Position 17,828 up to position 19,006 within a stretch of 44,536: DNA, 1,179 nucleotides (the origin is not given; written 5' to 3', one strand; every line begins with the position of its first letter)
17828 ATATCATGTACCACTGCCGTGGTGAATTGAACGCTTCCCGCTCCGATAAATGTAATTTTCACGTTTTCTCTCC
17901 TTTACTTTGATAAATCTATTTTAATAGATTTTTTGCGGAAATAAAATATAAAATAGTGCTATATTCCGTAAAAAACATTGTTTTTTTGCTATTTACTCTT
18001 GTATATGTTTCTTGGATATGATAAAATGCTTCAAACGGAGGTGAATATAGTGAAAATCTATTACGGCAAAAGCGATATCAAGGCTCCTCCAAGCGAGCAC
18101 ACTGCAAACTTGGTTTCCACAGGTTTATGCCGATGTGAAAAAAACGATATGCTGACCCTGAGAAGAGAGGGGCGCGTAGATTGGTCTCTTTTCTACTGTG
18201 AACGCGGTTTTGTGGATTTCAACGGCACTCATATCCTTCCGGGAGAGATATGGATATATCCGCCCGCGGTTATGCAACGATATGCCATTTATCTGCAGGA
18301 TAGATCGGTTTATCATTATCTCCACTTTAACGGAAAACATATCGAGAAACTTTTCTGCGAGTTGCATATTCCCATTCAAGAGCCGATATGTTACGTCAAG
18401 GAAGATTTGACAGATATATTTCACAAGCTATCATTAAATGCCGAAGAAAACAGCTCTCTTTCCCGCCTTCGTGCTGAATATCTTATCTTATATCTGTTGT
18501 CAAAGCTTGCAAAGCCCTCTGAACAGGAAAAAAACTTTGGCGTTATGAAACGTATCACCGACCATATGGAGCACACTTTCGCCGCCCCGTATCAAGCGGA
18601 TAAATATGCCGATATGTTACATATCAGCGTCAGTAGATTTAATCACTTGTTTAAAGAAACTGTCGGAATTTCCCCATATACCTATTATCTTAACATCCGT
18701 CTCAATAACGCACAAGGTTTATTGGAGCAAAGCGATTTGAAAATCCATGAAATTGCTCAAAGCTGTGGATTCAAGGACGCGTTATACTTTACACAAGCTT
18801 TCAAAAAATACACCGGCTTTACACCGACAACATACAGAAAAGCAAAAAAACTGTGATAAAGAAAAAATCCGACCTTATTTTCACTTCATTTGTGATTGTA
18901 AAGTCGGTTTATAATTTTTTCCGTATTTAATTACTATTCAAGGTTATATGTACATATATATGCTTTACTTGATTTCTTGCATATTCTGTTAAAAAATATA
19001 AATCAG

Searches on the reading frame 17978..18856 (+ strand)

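Call 23: search_protein_families(library=pfam, proteins=[window:17978-18856:+], max_evalue=0.001)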
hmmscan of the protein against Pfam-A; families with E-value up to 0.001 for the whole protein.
window:17978-18856:+ (292 aa): 2 families
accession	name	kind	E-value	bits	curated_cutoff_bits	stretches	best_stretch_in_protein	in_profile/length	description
PF12833.13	HTH_18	-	1.4e-22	80.2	33.6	1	210-288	1-79/80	Helix-turn-helix domain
PF00165.29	HTH_AraC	-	3e-16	59.6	26.6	1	249-288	1-42/42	Bacterial regulatory helix-turn-helix proteins, AraC family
